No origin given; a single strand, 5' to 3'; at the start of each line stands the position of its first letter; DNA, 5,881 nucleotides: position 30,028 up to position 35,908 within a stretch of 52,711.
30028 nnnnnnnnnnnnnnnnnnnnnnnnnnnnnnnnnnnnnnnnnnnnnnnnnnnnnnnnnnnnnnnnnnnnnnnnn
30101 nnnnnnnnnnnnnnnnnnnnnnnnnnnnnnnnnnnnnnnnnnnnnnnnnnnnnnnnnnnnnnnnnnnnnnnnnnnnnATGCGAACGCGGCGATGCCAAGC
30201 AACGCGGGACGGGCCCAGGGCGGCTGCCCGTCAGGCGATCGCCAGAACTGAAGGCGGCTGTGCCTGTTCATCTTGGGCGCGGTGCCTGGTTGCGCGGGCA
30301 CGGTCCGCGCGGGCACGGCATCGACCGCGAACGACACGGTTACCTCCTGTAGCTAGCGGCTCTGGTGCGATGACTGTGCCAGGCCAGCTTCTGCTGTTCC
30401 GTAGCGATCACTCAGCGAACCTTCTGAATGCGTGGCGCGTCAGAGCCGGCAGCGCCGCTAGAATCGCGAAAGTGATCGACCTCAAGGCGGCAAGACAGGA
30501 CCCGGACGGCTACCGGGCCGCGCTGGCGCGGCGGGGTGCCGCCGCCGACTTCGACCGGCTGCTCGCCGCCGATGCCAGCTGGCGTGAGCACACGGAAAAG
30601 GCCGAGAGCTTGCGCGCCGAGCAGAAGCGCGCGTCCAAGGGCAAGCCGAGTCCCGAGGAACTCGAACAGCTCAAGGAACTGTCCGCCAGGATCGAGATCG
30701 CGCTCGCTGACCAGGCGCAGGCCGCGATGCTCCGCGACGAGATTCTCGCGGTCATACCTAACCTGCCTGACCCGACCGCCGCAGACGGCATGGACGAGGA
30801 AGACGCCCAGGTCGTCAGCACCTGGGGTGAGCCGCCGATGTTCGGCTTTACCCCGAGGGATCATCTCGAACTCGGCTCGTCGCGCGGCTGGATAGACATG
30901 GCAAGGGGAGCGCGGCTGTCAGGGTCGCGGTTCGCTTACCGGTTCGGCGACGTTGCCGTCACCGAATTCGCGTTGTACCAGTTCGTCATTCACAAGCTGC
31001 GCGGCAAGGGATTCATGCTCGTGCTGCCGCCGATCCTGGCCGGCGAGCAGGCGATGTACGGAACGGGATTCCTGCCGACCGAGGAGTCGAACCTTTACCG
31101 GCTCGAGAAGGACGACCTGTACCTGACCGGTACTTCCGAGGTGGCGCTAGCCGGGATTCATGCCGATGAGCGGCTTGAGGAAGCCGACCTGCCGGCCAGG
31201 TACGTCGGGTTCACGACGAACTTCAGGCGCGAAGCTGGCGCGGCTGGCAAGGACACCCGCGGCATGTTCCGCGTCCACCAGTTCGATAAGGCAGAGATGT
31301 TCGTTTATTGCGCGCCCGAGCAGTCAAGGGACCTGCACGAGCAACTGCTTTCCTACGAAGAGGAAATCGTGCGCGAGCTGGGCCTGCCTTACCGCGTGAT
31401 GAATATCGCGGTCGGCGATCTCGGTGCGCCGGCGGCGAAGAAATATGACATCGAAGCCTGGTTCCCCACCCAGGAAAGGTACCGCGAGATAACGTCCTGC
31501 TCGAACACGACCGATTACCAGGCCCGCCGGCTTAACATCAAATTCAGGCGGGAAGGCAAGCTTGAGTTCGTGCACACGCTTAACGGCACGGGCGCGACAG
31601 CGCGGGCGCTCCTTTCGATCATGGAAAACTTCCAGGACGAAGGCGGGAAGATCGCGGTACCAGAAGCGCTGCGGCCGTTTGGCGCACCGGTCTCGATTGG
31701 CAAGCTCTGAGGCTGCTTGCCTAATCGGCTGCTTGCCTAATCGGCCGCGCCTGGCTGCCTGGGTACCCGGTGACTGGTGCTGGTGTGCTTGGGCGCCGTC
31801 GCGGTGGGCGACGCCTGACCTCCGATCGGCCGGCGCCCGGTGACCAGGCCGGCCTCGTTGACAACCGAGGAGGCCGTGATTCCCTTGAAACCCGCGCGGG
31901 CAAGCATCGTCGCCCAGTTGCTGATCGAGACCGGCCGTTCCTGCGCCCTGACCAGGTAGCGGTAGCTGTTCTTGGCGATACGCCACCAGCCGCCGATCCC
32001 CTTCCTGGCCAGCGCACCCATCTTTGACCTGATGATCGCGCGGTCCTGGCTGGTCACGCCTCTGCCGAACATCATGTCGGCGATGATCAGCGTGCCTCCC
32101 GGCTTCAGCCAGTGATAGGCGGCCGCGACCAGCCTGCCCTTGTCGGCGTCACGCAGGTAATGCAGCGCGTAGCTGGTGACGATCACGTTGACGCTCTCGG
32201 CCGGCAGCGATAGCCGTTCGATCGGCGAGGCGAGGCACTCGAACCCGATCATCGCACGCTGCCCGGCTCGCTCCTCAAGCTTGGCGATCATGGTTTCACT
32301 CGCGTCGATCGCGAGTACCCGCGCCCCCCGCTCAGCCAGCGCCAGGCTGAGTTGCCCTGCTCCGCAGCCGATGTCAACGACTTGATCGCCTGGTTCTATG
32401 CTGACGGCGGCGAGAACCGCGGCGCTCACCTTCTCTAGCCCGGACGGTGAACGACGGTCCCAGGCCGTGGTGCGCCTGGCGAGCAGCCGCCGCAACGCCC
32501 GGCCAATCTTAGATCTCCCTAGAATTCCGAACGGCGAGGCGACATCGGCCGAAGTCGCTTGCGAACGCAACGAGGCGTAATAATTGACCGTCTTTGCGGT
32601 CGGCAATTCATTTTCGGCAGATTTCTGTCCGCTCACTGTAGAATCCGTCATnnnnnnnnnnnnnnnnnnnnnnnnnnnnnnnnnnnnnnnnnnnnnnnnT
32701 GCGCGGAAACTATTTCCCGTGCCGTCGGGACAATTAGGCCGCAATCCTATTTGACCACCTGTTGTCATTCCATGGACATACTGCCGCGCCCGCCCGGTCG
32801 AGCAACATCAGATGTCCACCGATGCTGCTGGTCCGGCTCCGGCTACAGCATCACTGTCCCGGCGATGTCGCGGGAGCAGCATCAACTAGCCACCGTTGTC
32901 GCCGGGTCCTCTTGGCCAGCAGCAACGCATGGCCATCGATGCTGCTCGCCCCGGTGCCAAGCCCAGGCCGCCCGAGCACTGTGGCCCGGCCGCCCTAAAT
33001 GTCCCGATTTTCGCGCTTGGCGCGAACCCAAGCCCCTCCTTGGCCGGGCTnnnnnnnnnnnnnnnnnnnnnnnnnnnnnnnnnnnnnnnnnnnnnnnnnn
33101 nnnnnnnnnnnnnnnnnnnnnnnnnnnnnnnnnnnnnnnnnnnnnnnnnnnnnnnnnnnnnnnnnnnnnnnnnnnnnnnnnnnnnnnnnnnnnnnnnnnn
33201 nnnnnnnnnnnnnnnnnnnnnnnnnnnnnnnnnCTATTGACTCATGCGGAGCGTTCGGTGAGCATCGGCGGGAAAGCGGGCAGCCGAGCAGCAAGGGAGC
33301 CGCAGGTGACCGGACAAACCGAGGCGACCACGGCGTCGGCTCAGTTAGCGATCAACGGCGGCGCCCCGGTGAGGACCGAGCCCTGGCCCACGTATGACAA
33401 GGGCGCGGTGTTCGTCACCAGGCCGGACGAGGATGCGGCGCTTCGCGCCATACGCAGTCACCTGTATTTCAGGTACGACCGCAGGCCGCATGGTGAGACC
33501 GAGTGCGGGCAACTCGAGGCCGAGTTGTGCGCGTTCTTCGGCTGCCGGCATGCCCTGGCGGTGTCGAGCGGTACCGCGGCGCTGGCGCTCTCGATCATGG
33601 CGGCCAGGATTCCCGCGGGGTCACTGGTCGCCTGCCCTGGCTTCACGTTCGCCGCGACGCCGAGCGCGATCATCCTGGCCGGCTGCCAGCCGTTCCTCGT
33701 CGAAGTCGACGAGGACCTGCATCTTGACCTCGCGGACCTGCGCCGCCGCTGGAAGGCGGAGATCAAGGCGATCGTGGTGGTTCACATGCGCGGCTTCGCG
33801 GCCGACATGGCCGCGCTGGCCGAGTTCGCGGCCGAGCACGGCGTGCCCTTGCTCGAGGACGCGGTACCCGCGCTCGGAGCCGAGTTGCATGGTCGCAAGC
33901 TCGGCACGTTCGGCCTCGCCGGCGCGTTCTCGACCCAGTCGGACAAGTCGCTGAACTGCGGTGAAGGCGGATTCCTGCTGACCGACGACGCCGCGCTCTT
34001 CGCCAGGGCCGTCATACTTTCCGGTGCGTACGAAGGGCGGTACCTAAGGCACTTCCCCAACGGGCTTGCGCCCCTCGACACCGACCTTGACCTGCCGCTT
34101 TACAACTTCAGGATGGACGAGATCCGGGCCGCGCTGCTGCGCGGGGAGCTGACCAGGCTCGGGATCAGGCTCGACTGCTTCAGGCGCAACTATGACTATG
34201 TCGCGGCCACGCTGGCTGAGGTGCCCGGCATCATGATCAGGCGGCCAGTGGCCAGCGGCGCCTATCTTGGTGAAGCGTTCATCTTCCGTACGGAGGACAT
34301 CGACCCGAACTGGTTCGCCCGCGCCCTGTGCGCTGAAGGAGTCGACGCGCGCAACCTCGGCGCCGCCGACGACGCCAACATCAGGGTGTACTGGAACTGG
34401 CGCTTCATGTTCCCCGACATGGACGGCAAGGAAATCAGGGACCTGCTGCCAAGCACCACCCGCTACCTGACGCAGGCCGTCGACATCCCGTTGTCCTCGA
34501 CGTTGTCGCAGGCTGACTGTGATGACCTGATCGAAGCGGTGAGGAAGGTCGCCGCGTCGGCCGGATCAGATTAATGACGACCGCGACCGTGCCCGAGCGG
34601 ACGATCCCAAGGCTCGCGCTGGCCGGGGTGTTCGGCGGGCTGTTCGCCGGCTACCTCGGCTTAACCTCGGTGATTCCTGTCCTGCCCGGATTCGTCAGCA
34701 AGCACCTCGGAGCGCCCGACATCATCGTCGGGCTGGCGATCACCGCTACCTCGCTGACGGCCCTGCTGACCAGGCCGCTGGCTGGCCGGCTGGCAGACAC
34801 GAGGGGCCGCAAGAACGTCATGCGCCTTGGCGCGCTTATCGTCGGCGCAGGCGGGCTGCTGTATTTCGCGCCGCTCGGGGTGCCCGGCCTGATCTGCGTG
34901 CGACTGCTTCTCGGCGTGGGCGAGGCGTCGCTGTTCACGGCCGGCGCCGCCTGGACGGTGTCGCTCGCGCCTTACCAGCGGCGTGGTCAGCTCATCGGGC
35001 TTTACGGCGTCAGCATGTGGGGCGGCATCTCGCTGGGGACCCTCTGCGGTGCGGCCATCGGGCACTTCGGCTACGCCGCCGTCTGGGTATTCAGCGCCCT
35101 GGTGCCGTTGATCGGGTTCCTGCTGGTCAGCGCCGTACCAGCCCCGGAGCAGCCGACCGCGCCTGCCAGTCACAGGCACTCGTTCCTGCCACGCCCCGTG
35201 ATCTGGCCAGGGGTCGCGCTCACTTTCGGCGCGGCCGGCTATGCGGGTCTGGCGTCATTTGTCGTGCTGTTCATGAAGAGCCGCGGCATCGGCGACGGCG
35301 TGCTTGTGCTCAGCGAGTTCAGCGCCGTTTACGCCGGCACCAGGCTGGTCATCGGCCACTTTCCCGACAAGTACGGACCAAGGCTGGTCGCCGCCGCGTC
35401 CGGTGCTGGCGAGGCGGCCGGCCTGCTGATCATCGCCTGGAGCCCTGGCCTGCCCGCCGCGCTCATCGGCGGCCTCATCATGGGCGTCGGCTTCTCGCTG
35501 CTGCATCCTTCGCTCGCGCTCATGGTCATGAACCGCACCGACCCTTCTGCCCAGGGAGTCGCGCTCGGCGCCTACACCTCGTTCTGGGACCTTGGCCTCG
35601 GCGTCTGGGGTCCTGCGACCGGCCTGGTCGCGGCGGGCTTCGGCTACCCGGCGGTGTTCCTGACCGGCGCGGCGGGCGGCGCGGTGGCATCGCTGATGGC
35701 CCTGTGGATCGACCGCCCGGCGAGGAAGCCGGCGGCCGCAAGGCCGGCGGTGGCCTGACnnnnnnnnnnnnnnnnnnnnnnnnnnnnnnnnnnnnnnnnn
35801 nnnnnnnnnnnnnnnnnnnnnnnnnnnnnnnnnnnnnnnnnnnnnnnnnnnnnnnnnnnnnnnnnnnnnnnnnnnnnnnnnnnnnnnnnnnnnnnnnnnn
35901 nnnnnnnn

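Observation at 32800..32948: Dispersed ~150-nt composite element made of four imperfect hairpins: five intergenic copies in 52 kb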

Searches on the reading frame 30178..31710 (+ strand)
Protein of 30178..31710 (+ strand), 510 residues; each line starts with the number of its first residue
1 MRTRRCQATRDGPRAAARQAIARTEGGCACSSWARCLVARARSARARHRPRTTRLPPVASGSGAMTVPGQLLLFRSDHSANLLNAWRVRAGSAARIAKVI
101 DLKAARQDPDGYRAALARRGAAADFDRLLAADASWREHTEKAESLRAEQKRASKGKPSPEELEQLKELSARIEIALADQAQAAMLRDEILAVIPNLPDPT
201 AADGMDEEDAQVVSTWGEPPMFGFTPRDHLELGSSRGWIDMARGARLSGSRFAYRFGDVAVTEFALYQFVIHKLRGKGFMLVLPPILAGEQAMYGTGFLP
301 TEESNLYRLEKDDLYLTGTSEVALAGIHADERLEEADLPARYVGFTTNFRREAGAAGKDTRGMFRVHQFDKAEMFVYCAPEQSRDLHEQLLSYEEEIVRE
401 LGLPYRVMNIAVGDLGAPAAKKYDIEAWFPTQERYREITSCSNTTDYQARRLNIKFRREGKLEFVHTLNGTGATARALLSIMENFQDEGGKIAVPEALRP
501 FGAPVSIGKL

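Call 71: search_protein_families(library=pfam, proteins=[window:30178-31710:+], max_evalue=0.000001)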
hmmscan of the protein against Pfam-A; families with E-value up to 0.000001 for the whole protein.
window:30178-31710:+ (510 aa): 2 families
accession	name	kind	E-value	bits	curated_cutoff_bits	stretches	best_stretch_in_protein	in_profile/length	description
PF00587.30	tRNA-synt_2b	-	4.2e-37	128.4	29.3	1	310-485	7-179/179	tRNA synthetase class II core domain (G, H, P, S and T)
PF02403.27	Seryl_tRNA_N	-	1.4e-12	48.2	28.2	1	99-197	1-108/108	Seryl-tRNA synthetase N-terminal domain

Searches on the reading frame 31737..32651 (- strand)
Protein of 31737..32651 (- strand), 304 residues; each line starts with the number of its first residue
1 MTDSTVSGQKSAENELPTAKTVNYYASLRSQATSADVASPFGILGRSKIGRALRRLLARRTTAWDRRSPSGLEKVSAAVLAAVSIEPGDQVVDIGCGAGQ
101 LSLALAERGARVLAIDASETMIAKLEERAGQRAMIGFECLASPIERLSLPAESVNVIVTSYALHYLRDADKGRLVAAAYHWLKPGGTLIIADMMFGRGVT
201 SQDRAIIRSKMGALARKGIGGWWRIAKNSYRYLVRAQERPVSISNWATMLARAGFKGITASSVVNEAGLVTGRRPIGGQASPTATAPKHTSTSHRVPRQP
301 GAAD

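Call 11: search_protein_families(library=pfam, proteins=[window:31737-32651:-])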
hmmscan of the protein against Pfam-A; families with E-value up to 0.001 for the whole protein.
window:31737-32651:- (304 aa): 14 families
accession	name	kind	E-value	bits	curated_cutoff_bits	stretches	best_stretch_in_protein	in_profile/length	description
PF13649.12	Methyltransf_25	-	1.2e-20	74.4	27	1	91-186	1-97/97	Methyltransferase domain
PF08241.18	Methyltransf_11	-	8.8e-20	71.6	21.2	1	92-190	1-95/95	Methyltransferase domain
PF13847.12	Methyltransf_31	-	3e-15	56.6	27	1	86-199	2-114/145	Methyltransferase domain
PF08242.18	Methyltransf_12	-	1.4e-14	55.1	30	1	92-188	1-98/98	Methyltransferase domain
PF01209.24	Ubie_methyltran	-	1.5e-12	47.8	20.1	1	83-260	43-218/233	ubiE/COQ5 methyltransferase family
PF13489.12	Methyltransf_23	-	2.3e-12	47.4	27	1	85-258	20-162/164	Methyltransferase domain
PF03848.20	TehB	-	1.7e-08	34.6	20.4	1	75-193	18-136/193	Tellurite resistance protein TehB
PF05175.20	MTS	-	9.9e-08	32.2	23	1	72-190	16-138/170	Methyltransferase small domain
PF05401.17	NodS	-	2.1e-05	24.9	24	1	89-173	45-126/201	Nodulation protein S (NodS)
PF13679.12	Methyltransf_32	-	2.3e-05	24.8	27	1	84-164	22-109/143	Methyltransferase domain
PF06325.19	PrmA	-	6.1e-05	23.1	22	1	85-193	159-261/296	Ribosomal protein L11 methyltransferase (PrmA)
PF02353.26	CMAS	-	7.1e-05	22.7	27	1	79-130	54-106/273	Mycolic acid cyclopropane synthetase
PF00398.26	RrnaAD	-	0.00033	20.3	24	1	74-128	17-71/263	Ribosomal RNA adenine dimethylase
PF00891.24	Methyltransf_2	-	0.00061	19.6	22.3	1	76-226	51-197/210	O-methyltransferase domain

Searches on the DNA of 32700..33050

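Call 15: search_rna_families(source=window, start=32700, end=33050, threshold=evalue, max_evalue=10)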
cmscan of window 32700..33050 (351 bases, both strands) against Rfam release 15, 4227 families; matches with E-value up to 10: 5.
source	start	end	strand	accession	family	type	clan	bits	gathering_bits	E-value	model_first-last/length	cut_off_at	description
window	32870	32952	-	RF03475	mir-2387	Gene; miRNA;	-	17.4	93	2.5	1-78/78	no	mir-2387 microRNA precursor family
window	32872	32949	+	RF03847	mir-1538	Gene; miRNA;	-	17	78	1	1-58/58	no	mir-1538 microRNA precursor family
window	32768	32863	+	RF03859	mir-6132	Gene; miRNA;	-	16.3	112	0.88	1-94/94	no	mir-6132 microRNA precursor family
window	32915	32949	-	RF03847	mir-1538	Gene; miRNA;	-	15.8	78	2.1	1-58/58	no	mir-1538 microRNA precursor family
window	32874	32904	+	RF02468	Ms_IGR-4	Gene; sRNA;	-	15.6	55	4.6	1-38/38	no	Mycobacterium sRNA Ms_IGR-4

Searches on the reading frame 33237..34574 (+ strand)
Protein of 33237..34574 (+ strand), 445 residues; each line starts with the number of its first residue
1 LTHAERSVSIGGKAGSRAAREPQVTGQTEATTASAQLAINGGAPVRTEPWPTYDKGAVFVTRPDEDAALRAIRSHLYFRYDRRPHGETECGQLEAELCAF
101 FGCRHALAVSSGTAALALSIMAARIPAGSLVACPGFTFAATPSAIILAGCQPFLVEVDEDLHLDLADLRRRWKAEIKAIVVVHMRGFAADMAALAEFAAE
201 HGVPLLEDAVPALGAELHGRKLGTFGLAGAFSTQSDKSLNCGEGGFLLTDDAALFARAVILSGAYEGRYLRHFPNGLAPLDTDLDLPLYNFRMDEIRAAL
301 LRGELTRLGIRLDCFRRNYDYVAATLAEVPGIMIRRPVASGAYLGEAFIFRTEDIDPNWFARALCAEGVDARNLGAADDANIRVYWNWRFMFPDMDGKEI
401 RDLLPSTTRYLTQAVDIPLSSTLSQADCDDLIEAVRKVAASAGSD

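Call 11: search_protein_families(library=pfam, proteins=[window:33237-34574:+])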
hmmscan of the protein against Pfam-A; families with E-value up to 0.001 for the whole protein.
window:33237-34574:+ (445 aa): 3 families
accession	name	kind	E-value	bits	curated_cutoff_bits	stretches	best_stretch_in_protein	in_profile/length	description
PF01041.23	DegT_DnrJ_EryC1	-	2.1e-56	192.1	19.8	1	91-436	27-360/360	DegT/DnrJ/EryC1/StrS aminotransferase family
PF00155.27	Aminotran_1_2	-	3.9e-07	30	19.7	1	92-208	46-185/361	Aminotransferase class I and II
PF01212.27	Beta_elim_lyase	-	6.2e-05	22.9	27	1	88-209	32-169/288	Beta-eliminating lyase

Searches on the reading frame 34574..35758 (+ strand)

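Call 71: search_protein_families(library=pfam, proteins=[window:34574-35758:+], max_evalue=0.000001)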
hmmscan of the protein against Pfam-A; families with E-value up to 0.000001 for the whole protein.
window:34574-35758:+ (394 aa): 1 family
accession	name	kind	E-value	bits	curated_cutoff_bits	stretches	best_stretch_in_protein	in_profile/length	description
PF07690.21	MFS_1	-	3.1e-44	151.8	33.4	2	20-243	2-237/347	Major Facilitator Superfamily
